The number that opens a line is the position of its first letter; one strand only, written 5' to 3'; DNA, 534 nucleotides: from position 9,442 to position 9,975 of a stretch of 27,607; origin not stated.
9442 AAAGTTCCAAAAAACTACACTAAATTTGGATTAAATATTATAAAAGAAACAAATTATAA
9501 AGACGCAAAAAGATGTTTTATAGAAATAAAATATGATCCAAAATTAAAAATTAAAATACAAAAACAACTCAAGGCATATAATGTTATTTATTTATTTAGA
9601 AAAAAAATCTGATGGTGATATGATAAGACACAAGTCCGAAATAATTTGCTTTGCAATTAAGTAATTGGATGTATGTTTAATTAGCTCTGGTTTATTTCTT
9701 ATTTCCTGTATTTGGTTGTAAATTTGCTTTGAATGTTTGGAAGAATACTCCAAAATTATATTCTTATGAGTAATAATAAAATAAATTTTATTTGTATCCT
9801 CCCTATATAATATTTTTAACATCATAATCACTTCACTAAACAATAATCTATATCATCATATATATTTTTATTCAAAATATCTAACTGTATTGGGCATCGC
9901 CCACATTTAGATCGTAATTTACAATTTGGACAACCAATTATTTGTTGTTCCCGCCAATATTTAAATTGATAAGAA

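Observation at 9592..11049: Candidate RiPP-like locus: untracked 41-aa peptide ORF, radical SAM/SPASM enzyme and a tightly coupled 77-aa partner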

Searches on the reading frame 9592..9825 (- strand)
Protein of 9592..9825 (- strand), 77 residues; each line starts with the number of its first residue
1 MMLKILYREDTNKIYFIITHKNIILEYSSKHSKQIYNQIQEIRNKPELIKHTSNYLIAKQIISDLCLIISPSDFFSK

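Call 4: search_protein_families(library=pfam, proteins=[window:9592-9825:-], max_evalue=1)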
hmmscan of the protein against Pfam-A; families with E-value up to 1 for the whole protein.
window:9592-9825:- (77 aa): 2 families
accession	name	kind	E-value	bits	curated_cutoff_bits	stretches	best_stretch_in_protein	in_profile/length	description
PF02990.21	EMP70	-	0.027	13.6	27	1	10-53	103-145/517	Endomembrane protein 70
PF06115.17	DUF956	-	0.038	14.2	26.9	1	10-53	65-108/117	Domain of unknown function (DUF956)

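Call 5: search_protein_families(library=ncbifam, proteins=[window:9592-9825:-], max_evalue=1)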
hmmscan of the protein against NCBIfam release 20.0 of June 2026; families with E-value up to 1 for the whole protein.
window:9592-9825:- (77 aa): 0 families

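Call 35: find_homologous_proteins(query=A3, max_evalue=0.01)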
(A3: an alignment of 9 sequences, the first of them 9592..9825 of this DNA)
Query A3 (9 sequences) (77 aa, profile of the alignment): 35 proteins with E <= 0.01 among 653 candidates.
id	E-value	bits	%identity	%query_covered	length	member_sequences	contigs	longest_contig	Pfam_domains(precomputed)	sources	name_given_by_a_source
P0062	3.4e-29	118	57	100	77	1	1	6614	-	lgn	-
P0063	8.9e-29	117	100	100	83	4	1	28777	-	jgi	-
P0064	7.8e-28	114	66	100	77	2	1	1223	-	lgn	-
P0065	3.5e-22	96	60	56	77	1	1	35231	-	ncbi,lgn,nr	ncbi:MAG: hypothetical protein PHN22_03445 [Candidatus ainarchaeum sp.]|nr:hypothetical protein [Can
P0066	5.2e-12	63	-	-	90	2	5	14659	-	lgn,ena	-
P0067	6.1e-11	60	-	-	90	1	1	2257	-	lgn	-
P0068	7.0e-11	60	-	-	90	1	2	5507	-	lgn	-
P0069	1.4e-10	59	-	-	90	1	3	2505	-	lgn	-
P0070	1.8e-10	58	-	-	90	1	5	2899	-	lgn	-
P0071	1.8e-10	58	-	-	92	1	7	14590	-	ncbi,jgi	jgi:hypothetical protein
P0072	2.1e-10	58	-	-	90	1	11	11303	-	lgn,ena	-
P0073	7.0e-10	56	-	-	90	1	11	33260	-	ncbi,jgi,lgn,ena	-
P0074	1.7e-9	55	-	-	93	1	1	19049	-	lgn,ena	-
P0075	3.4e-9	54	-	-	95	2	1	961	-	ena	-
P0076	3.6e-9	54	-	-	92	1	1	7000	-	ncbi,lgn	-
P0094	2.7e-4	39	-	-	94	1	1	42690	-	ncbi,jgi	-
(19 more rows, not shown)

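Call 48: predict_structure(alignment_id=A7)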
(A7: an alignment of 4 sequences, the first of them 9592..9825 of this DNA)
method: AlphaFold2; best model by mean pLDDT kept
length: 77 residues; sequences in the alignment: 4
mean_pLDDT: 71.1   pTM: 0.56
mean pLDDT of the five models: 71.1, 70.5, 68.6, 68.0, 67.4
residues with pLDDT >= 90: 0; 70-90: 41; 50-70: 27; < 50: 9
segments of 3 or more residues with pLDDT < 50: 50-56
pLDDT, mean of each block of 10 residues (from residue 1): 81 82 78 84 64 50 66 62
secondary structure, 60 per line:
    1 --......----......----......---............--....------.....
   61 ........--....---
elements in order: E3-8 E13-18 E23-28 H32-43 H46-49 H56-68 H71-74

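Call 50: predict_structure(alignment_id=A8)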
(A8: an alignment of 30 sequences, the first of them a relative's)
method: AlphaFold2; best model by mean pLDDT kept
length: 92 residues; sequences in the alignment: 30
mean_pLDDT: 73.9   pTM: 0.54
mean pLDDT of the five models: 73.9, 73.8, 72.7, 72.2, 71.6
residues with pLDDT >= 90: 0; 70-90: 66; 50-70: 9; < 50: 17
segments of 3 or more residues with pLDDT < 50: 74-81, 83-88, 90-92
pLDDT, mean of each block of 10 residues (from residue 1): 82 88 82 85 79 76 81 49 47 44
secondary structure, 60 per line:
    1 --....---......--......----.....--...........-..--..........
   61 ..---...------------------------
elements in order: E3-6 E10-15 E18-23 E28-32 H35-45 H51-62 E66-68

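Call 51: fold_search(model_id=the predicted structure, library=pdb)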
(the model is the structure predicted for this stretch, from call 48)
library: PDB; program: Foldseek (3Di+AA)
matches with E <= 10: 503; with E <= 0.001: 0
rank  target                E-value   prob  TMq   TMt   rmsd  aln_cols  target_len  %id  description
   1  3vqc_B                8.6e-01  0.12  0.28  0.18  10.5        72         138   14  HIV-1 IN core domain in complex with (5-METHYL-3-PHENYL-1,2-OXAZOL-4-YL)METHANOL (released 2013-01-30)
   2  7du0                  9.1e-01  0.38  0.36  0.24   3.2        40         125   22  Structure of an type I-F anti-crispr protein (released 2021-11-17)
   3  1o7y_B                9.1e-01  0.12  0.27  0.31   5.0        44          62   18  Crystal structure of IP-10 M-form (released 2003-05-08)
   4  8v9c_B                9.7e-01  0.10  0.27  0.13  10.4        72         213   14  HIV-1 Integrase F185H Complexed with Allosteric Inhibitor GSK1264 (released 2025-03-19)
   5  8jx6_A                9.7e-01  0.09  0.27  0.07  11.4        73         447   11  Deep-Sea Helicase 9 (DSH9) (released 2023-07-26)
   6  7ue1_A                9.7e-01  0.07  0.23  0.15  10.9        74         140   15  HIV-1 Integrase Catalytic Core Domain Mutant (KGD) in Complex with Inhibitor GRL-142 (released 2023-03-22)
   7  5why_A                1.0e+00  0.12  0.33  0.09  10.2        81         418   15  Structural Insights into Thioether Bond Formation in the Biosynthesis of Sactipeptides (released 2017-07-26)
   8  3vq4_B                1.0e+00  0.09  0.26  0.17  10.7        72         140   14  Fragments bound to HIV-1 integrase (released 2013-01-30)
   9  3qt1_I                1.3e+00  0.25  0.29  0.42   3.2        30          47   20  RNA polymerase II variant containing A Chimeric RPB9-C11 subunit (released 2011-03-23)
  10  7oj0_8                1.3e+00  0.09  0.30  0.07  14.6        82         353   16  Cryo-EM structure of 70S ribosome stalled with TnaC peptide and RF2 (released 2021-09-15)
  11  5u1c_B                1.3e+00  0.08  0.26  0.15  10.6        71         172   13  Structure of tetrameric HIV-1 Strand Transfer Complex Intasome (released 2017-01-11)
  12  6vlh_B                1.3e+00  0.06  0.23  0.16  10.7        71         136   15  HIV Integrase Core domain (IN) in complex with dimer-spanning ligand (released 2021-01-27)
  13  9hcj_W0               1.4e+00  0.13  0.31  0.03  17.2        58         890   17  D. discoideum nuclear pore complex (released 2024-12-25)
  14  3vq4_A                1.4e+00  0.07  0.24  0.16  10.7        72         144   14  Fragments bound to HIV-1 integrase (released 2013-01-30)
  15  7jzz_J                1.5e+00  0.28  0.36  0.52   3.2        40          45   22  Cryo-EM structure of CRISPR-Cas surveillance complex with AcrIF14 (released 2020-12-30)
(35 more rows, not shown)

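Call 53: fold_search(model_id=the predicted structure, library=pdb)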
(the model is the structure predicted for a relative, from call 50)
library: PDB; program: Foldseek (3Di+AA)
matches with E <= 10: 783; with E <= 0.001: 0
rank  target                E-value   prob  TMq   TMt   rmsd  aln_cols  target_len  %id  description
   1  5v1v_A                8.2e-02  1.00  0.58  0.60   4.4        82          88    7  TbiB1 in Complex with the TbiA(alpha) Leader Peptide (released 2018-09-05)
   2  5lq4_B                8.7e-02  0.94  0.43  0.11   6.2        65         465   15  The Structure of ThcOx, the First Oxidase Protein from the Cyanobactin Pathways (released 2016-11-09)
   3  4bs9                  1.7e-01  0.99  0.54  0.09   3.5        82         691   13  Structure of the heterocyclase TruD (released 2013-11-06)
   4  4v1v_B                1.7e-01  0.96  0.47  0.07   4.3        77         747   13  Heterocyclase in complex with substrate and Cofactor (released 2015-01-14)
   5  3h5a_D                2.1e-01  0.85  0.41  0.14   4.4        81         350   17  Crystal structure of E. coli MccB (released 2009-06-16)
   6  3h9q_B                2.3e-01  0.94  0.47  0.16   3.5        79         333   15  Crystal structure of E. coli MccB + SeMet MccA (released 2009-06-16)
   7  3h9j_B                2.3e-01  0.85  0.42  0.14   4.4        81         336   17  Crystal structure of E. coli MccB + AMPCPP + SeMeT MccA (released 2009-06-16)
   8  5lq4_A                2.6e-01  0.80  0.44  0.11   6.1        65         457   15  The Structure of ThcOx, the First Oxidase Protein from the Cyanobactin Pathways (released 2016-11-09)
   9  6om4_B                2.9e-01  0.91  0.47  0.15   3.5        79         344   15  The structure of Microcin C7 biosynthetic enzyme MccB in complex with N-formylated MccA (released 2019-05-22)
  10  3h5a_A                2.9e-01  0.90  0.47  0.15   4.1        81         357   14  Crystal structure of E. coli MccB (released 2009-06-16)
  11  8pz5_A                3.3e-01  0.84  0.40  0.10   2.7        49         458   16  Structure of ThcOx, solved at wavelength 3.099 A (released 2023-10-25)
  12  6gri_2                3.7e-01  0.90  0.49  0.20   3.3        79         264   13  E. coli Microcin synthetase McbBCD complex (released 2019-01-30)
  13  5v1u_A                3.9e-01  0.99  0.56  0.61   4.5        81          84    7  TbiB1 in Complex with the TbiA(beta) Leader Peptide (released 2018-09-05)
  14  3h5r_C                4.1e-01  0.82  0.47  0.15   4.0        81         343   16  Crystal structure of E. coli MccB + Succinimide (released 2009-06-16)
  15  3h9j_C                4.1e-01  0.69  0.42  0.14   4.5        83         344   18  Crystal structure of E. coli MccB + AMPCPP + SeMeT MccA (released 2009-06-16)
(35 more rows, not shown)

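Call 60: search_solved_structures(query=A5, max_evalue=10)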
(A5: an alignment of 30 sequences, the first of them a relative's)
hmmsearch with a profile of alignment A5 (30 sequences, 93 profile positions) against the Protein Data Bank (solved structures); distinct sequences matched with E-value up to 10: 13.
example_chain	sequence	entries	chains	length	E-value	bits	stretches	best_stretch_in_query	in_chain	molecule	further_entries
4r6f_A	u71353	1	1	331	0.002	21.8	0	42-86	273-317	Leucine rich repeat DLRR_I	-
5a5c_A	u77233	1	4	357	0.0062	20.2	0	37-86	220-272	LRRTM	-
4r6j_A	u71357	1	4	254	0.0082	19.8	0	42-86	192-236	Lucine rich repeats DLRR_H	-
4r6g_A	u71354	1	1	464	0.019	18.7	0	46-86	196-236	leucine rich repeats DLRR_K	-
4pq8_A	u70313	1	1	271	0.091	16.5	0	55-86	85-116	DESIGNED PROTEIN OR465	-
6lbx_A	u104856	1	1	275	0.12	16.1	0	43-86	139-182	Repebody (Rb-H2)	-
4r5c_A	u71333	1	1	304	0.39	14.4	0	55-86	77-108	Leucine rich repeat protein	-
3rfj_A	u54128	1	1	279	0.55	14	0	55-86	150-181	Internalin B, repeat modules, Variable lymphocyte receptor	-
4r5d_A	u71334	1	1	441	0.67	13.7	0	55-86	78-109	Leucine rich repeat protein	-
7e5b_A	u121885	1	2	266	1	13.1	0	53-86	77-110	Repebody (Rb-B7)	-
2gl2_A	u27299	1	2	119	1.3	12.8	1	31-70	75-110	adhesion A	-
6ka7_A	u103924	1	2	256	1.6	12.5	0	43-86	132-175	repebody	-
2wpq_A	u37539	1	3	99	8.5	10.2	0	48-92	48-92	TRIMERIC AUTOTRANSPORTER ADHESIN FRAGMENT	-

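Call 61: search_solved_structures(query=A4, max_evalue=10)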
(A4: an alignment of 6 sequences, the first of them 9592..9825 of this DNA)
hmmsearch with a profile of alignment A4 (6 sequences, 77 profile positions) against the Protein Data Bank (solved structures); distinct sequences matched with E-value up to 10: 1.
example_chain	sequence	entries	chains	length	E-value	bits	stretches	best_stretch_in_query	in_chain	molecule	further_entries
5cwj_A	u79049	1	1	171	1.3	12.3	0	40-72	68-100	Designed helical repeat protein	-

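Call 64: find_encoding_contigs(protein=P0094, flank=6000, max_places=2)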
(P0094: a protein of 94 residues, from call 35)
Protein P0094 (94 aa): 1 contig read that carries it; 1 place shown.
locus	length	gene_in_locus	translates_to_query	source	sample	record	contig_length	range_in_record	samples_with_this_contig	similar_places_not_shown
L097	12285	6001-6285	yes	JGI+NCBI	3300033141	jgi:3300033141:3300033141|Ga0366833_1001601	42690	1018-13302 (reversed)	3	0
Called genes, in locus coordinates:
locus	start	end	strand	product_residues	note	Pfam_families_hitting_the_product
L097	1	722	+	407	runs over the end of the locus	-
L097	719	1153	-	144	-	PF27325:MJ0538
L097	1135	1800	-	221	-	PF00932:LTD (faint)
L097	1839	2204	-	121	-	-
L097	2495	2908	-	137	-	PF01894:YjbQ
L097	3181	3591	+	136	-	PF01951:Archease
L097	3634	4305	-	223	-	-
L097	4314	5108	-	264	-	PF01734:Patatin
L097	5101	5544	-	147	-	-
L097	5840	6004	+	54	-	-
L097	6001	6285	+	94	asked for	-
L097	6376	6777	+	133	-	-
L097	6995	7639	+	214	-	PF01966:HD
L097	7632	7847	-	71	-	-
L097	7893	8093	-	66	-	-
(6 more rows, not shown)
